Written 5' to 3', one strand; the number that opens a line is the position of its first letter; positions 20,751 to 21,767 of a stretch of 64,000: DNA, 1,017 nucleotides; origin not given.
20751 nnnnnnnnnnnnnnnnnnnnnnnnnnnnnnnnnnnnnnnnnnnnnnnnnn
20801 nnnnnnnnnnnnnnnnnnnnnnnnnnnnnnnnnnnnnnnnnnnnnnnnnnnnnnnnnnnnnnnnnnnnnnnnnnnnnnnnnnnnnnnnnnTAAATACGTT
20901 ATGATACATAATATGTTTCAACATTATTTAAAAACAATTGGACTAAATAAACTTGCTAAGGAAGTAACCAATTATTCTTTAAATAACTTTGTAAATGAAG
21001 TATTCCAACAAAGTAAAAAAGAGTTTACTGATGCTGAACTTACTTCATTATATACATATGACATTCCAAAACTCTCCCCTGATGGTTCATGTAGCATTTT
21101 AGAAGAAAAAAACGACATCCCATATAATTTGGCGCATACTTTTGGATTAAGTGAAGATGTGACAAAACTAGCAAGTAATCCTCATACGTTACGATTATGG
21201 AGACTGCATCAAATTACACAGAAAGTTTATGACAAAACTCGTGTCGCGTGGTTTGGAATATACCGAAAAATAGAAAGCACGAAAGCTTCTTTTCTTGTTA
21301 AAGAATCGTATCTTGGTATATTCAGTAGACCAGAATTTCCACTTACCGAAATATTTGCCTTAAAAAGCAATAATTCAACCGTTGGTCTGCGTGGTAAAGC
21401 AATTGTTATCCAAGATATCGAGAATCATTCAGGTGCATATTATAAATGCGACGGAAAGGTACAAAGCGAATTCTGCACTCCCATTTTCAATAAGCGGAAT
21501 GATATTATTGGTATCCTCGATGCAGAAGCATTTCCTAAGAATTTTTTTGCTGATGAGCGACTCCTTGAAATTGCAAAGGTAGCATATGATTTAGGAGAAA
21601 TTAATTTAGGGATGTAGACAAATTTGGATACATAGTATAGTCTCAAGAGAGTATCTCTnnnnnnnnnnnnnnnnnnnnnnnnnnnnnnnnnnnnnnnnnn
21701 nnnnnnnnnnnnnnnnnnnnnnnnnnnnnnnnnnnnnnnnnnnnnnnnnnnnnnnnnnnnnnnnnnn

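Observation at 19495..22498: SAM-I-controlled operon encoding a Cys-free flavoprotein-like protein, an fRMsr-like GAF protein and a His-rich protein.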

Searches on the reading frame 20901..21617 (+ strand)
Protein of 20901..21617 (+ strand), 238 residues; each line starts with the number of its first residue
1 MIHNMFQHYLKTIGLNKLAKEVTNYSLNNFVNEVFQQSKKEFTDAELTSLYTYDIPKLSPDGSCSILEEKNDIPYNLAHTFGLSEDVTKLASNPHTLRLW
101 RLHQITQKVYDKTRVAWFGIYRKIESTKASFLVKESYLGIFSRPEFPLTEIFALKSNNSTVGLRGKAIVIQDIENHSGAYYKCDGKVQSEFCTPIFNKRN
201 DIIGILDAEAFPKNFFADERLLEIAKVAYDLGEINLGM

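Call 6: search_protein_families(library=pfam, proteins=[window:20901-21617:+], max_evalue=1)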
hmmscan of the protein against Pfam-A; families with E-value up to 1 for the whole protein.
window:20901-21617:+ (238 aa): 2 families
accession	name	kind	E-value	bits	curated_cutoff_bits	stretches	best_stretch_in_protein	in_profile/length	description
PF23370.1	Vp20_capsid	-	0.063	13.3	27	0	23-65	82-124/176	Capsid protein Vp20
PF21553.2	Formyl_trans_C_2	-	0.26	11.4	27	1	201-229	17-46/58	Methionyl-tRNA formyltransferase, C-terminal domain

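Call 7: search_protein_families(library=ncbifam, proteins=[window:20901-21617:+], max_evalue=1)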
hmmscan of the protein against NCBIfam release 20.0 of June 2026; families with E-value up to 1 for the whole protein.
window:20901-21617:+ (238 aa): 0 families

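Call 10: search_solved_structures(query=window:20901-21614:+, max_evalue=10, show_alignments=3)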
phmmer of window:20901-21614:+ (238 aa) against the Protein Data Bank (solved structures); distinct sequences matched with E-value up to 10: 8.
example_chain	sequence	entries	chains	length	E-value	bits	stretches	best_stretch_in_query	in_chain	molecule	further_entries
3ksg_A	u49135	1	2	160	0.038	16.7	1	166-218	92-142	Putative uncharacterized protein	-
3ksf_A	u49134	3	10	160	0.04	16.7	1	166-218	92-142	Putative uncharacterized protein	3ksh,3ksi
1f5m_A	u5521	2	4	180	0.056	16.2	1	166-216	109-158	GAF | UPF0067 GAF domain-containing protein YKL069W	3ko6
5cwh_A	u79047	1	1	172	0.079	15.7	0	17-59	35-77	Designed helical repeat protein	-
1vhm_A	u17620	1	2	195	0.41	13.3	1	163-220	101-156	Protein yebR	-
5h78_A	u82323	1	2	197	1.4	11.6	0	18-60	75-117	cAMP-dependent protein kinase type II-alpha regulatory subunit,DHR14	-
2qz9_A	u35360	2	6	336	1.7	11.3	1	131-176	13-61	Aspartate-semialdehyde dehydrogenase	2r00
5h7c_A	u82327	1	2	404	2.2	11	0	17-60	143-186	Immunoglobulin G-binding protein A, DHR14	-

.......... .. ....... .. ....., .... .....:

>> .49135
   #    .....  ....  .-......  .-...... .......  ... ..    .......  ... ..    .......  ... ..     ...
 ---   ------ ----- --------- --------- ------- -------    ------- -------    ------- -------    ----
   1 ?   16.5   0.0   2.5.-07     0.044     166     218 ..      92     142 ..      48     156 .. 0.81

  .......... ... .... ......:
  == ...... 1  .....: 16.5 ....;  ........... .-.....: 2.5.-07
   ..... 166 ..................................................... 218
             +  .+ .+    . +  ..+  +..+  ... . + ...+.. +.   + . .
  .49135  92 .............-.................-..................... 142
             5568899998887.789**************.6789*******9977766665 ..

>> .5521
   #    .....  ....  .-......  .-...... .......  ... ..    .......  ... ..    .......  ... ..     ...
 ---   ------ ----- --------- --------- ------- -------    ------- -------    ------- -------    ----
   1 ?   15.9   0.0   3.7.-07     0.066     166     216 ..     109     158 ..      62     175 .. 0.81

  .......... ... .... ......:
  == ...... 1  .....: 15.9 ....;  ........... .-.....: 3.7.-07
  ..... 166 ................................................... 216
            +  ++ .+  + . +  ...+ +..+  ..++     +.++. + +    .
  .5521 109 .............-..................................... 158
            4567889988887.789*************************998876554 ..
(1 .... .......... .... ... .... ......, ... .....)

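Call 12: find_homologous_proteins(query=window:20901-21614:+, max_evalue=0.1)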
Query window:20901-21614:+ (238 aa): 132 proteins with E <= 0.1 among 332 candidates; the best 120 are listed.
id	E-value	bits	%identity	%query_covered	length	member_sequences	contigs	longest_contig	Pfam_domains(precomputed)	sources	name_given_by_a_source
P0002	1.3e-156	537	100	100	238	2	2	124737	-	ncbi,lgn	-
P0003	9.8e-96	338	66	98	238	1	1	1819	-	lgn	-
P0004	3.2e-90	320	54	98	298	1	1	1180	-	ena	-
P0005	2.2e-89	317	62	97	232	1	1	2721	-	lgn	-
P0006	3.8e-89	316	60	98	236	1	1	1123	-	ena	-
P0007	5.3e-89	316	61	98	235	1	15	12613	PF01590.33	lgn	-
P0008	3.2e-87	310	59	98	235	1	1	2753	PF01590.33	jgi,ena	-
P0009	1.3e-85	305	57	98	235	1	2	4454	-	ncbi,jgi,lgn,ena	-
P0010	4.9e-85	303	58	98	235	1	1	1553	PF01590.33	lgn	-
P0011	8.4e-85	302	58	98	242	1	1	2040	PF01590.33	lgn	-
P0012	8.8e-85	302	60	98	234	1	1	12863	-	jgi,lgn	jgi:putative methionine-R-sulfoxide reductase with GAF domain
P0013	1.4e-83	298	58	98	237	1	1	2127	PF01590.33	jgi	jgi:L-methionine (R)-S-oxide reductase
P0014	2.3e-83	297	60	98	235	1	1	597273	-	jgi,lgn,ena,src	-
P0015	1.2e-82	295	57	98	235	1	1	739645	-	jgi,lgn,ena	-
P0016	1.5e-82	295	57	98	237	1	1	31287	PF01590.33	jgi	jgi:L-methionine (R)-S-oxide reductase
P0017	2.8e-81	290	57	98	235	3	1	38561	PF01590.33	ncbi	-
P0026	5.3e-77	276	58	95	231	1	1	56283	-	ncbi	-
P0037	3.3e-66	241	57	81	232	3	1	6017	PF13185.13,PF01590.33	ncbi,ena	-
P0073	1.8e-37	147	46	77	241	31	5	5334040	-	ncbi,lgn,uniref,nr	ncbi:GAF domain-containing protein [Chromobacterium rhizoryzae]|uniref:GAF domain-containing protein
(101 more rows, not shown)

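Call 14: find_encoding_contigs(protein=P0014, flank=6000, max_places=2)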
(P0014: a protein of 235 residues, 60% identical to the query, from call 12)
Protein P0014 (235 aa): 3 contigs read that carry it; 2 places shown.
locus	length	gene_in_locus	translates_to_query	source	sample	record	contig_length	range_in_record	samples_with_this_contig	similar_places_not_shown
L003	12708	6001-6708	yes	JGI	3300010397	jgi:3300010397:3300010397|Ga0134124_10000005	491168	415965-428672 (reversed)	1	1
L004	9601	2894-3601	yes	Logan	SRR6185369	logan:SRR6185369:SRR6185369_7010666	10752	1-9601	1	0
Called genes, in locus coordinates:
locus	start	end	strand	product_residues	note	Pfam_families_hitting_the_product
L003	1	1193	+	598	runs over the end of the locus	PF03717:PBP_dimer, PF00905:Transpeptidase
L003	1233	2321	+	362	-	PF02481:DNA_processg_A, PF17782:WHD_DprA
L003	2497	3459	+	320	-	-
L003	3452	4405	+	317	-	PF08267:Meth_synt_1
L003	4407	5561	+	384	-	PF01717:Meth_synt_2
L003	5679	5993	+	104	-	-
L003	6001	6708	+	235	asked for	-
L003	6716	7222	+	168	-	PF01590:GAF (weak), PF13185:GAF_2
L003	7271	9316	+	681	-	PF01751:Toprim, PF01131:Topoisom_bac, PF01396:Zn_ribbon_Top1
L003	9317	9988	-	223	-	-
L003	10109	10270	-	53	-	-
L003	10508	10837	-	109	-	-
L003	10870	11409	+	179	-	PF00588:SpoU_methylase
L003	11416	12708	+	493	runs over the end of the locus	PF13473:Cupredoxin_1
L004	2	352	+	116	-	?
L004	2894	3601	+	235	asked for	-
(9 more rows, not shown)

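Call 15: find_encoding_contigs(protein=P0015, flank=6000, max_places=2)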
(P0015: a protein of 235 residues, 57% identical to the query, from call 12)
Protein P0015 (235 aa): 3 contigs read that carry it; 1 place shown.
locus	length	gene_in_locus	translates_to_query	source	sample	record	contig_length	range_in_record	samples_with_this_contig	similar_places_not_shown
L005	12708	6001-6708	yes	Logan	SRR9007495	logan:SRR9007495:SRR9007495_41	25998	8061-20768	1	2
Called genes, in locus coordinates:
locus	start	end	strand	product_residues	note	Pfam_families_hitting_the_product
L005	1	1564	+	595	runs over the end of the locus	PF03717:PBP_dimer, PF00905:Transpeptidase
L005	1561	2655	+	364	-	PF02481:DNA_processg_A, PF17782:WHD_DprA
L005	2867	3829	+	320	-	PF19345:MTHFR_2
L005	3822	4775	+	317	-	PF08267:Meth_synt_1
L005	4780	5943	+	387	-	PF01717:Meth_synt_2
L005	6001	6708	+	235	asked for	-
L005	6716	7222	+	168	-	PF01590:GAF (weak), PF13185:GAF_2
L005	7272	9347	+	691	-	PF01751:Toprim, PF01131:Topoisom_bac, PF01396:Zn_ribbon_Top1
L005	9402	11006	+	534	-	PF00657:Lipase_GDSL, PF13472:Lipase_GDSL_2, PF24517:CBM96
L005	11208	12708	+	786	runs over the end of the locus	-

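Call 16: find_encoding_contigs(protein=P0017, flank=6000, max_places=2)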
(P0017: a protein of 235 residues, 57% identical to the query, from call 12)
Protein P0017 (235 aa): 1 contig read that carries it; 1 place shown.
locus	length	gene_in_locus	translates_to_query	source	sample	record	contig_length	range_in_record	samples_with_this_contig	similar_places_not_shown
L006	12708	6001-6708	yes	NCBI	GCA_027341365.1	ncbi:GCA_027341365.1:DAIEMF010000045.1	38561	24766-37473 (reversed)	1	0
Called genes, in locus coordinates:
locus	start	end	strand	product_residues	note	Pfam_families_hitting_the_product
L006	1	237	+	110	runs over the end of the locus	PF00254:FKBP_C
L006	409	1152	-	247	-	PF13739:PdaC, PF11738:DUF3298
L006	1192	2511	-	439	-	PF02844:GARS_N, PF01071:GARS_A, PF02843:GARS_C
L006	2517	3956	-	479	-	PF13522:GATase_6, PF13537:GATase_7, PF00156:Pribosyltran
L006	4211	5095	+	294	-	-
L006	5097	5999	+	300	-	PF02574:S-methyl_trans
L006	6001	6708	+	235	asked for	PF01590:GAF (weak)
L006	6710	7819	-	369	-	PF00438:S-AdoMet_synt_N, PF02772:S-AdoMet_synt_M, PF02773:S-AdoMet_synt_C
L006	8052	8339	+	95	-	-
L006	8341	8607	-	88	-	-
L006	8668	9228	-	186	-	PF07681:DoxX (weak)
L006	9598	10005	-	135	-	PF01878:EVE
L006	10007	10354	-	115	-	PF12172:zf-ChsH2 (weak), PF13248:Zn_ribbon_3 (weak), PF13240:Zn_Ribbon_1 (weak)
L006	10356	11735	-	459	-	PF01406:tRNA-synt_1e, PF01921:tRNA-synt_1f (weak), PF00133:tRNA-synt_1 (weak), PF09334:tRNA-synt_1g, PF09190:DALR_2 (weak)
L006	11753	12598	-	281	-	-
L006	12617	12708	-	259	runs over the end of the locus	PF02540:NAD_synthase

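Call 23: find_encoding_contigs(protein=P0073, flank=6000, max_places=1)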
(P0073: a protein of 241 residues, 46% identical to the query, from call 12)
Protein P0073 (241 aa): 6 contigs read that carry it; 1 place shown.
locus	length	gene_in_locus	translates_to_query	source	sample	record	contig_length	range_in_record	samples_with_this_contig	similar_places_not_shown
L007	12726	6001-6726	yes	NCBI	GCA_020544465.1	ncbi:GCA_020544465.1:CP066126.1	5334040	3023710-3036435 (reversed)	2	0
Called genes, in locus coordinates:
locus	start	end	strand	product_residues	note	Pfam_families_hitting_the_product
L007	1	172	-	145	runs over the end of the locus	-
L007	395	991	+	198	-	PF00227:Proteasome (faint)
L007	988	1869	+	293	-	PF01430:HSP33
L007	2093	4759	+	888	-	PF08453:Peptidase_M9_N, PF01752:Peptidase_M9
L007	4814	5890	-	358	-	-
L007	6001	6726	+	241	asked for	-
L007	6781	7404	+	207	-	PF00925:GTP_cyclohydro2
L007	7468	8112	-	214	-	PF01243:PNPOx_N (weak), PF13883:CREG_beta-barrel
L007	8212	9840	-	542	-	PF09286:Pro-kuma_activ, PF00082:Peptidase_S8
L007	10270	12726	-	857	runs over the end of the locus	PF01909:NTP_transf_2 (weak), PF08335:GlnD_UR_UTase, PF27444:GlnD_3rd, PF01966:HD, PF27446:GlnD_5th, PF01842:ACT (weak)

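Call 24: find_encoding_contigs(protein=P0026, flank=6000, max_places=1)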
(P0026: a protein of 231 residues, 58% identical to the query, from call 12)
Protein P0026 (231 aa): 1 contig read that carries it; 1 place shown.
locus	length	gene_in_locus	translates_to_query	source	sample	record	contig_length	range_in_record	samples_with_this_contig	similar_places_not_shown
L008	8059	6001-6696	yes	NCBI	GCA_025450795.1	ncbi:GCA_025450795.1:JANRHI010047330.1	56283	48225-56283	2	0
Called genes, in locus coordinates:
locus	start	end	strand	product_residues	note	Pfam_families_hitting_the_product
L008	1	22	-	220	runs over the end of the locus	-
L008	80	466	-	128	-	PF13847:Methyltransf_31 (weak)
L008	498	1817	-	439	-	PF02844:GARS_N, PF01071:GARS_A, PF02843:GARS_C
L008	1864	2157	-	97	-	PF01541:GIY-YIG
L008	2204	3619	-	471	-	PF13522:GATase_6, PF13537:GATase_7, PF00156:Pribosyltran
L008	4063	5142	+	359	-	PF01717:Meth_synt_2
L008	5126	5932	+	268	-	PF08241:Methyltransf_11 (faint), PF08242:Methyltransf_12 (weak), PF13649:Methyltransf_25, PF13847:Methyltransf_31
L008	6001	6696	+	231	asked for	-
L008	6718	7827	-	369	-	PF00438:S-AdoMet_synt_N, PF02772:S-AdoMet_synt_M, PF02773:S-AdoMet_synt_C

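Call 42: find_related_loci(query=A3, collection=genome_contigs, flank=8000)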
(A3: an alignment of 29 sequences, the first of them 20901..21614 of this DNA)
Query A3 (238 aa) in genome_contigs; peptide patterns used: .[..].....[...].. (x = any residue, [..] = any of these).
129 stretches matched a pattern; 109 encode a relative of the query (tblastn E <= 1e-3); the best 80 are kept; 80 distinct loci.
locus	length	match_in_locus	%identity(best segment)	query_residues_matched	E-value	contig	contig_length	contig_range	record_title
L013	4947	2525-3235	57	3-238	2e-88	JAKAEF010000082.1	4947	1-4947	MAG: bacterium isolate WY1.bin131 NODE_30881_length_4947_cov_1.391701, whole genome shotgun sequence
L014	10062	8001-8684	58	4-231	1e-85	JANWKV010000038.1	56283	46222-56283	MAG: Candidatus Microgenomates bacterium isolate CRAIB_MAG102 c_000000047332, whole genome shotgun sequence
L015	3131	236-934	55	4-235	1e-85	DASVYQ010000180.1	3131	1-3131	MAG TPA_asm: Patescibacteria group bacterium isolate SMAG_U2606 k141_1759170, whole genome shotgun sequence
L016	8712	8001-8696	49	5-236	1e-73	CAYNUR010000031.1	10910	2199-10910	MAG TPA_asm: uncultured Candidatus Peribacteria bacterium isolate binchicken_co237_21 genome assembly, contig: NODE_3262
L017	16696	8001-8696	49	8-238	2e-73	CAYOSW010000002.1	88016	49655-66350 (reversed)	MAG TPA_asm: uncultured Gammaproteobacteria bacterium isolate binchicken_co105_397 genome assembly, contig: NODE_267_len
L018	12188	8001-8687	50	6-235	1e-69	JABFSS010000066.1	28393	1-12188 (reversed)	MAG: Candidatus Peribacteraceae bacterium isolate WB-IL-18 seq_716, whole genome shotgun sequence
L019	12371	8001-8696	41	2-236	4e-56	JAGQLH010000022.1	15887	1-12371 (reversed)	MAG: Candidatus Dojkabacteria bacterium isolate HKST-UBA11 NODE_22_length_15887_cov_3.099747, whole genome shotgun seque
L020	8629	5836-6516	38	7-236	9e-51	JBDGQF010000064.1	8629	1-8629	MAG: Halobacterium sp. isolate DAL-9Gt_87_97C3R c_000000004645, whole genome shotgun sequence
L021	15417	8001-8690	39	5-236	1e-50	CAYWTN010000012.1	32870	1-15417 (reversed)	MAG TPA_asm: uncultured Pseudomonadales bacterium isolate SRP344714_co1_151 genome assembly, contig: NODE_2694_length_32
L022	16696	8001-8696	38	3-236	3e-50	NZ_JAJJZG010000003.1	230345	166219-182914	Halobacterium sp. KA-4 NODE_3_length_230345_cov_9.759519, whole genome shotgun sequence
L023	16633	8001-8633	39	9-222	1e-49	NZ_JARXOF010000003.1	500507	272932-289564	Halobacterium rubrum strain R9-3 Scaffold3, whole genome shotgun sequence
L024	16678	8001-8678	37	7-236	1e-48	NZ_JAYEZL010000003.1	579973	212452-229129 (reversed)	Halobacterium yunchengense strain YCN1 Scaffold2_1, whole genome shotgun sequence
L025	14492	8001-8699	37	3-236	3e-48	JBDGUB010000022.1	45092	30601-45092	MAG: Halobacterium sp. isolate DAL-WCL_35_53C3R c_000000000429, whole genome shotgun sequence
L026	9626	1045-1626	42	34-228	1e-47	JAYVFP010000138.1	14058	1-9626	MAG: Archangium sp. isolate GL44_UP_metabat_111 GL44_UP_metabat_111_137, whole genome shotgun sequence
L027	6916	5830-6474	38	2-221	2e-47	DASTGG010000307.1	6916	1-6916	MAG TPA_asm: Usitatibacter sp. isolate SMAG_U24 k141_990181, whole genome shotgun sequence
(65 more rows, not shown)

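Call 63: predict_structure(alignment_id=A4)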
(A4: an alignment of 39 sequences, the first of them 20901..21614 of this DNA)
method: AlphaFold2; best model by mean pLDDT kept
length: 238 residues; sequences in the alignment: 39
mean_pLDDT: 94.8   pTM: 0.92
mean pLDDT of the five models: 94.8, 94.5, 94.0, 94.0, 93.4
residues with pLDDT >= 90: 210; 70-90: 23; 50-70: 5; < 50: 0
segments of 3 or more residues with pLDDT < 50: none
pLDDT, mean of each block of 10 residues (from residue 1): 92 98 97 95 96 94 84 97 96 96 98 98 96 97 95 94 98 80 86 98 98 98 99 97
secondary structure, 60 per line:
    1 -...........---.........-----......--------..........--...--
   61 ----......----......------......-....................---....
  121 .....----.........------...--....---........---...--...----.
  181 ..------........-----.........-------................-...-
elements in order: H2-12 H16-24 H30-35 H44-51 E56-58 E65-70 H77-80 H87-92 H94-113 E117-125 E130-138 E145-147 H150-153 H157-164 E168-170 E189-196 E202-210 H218-233
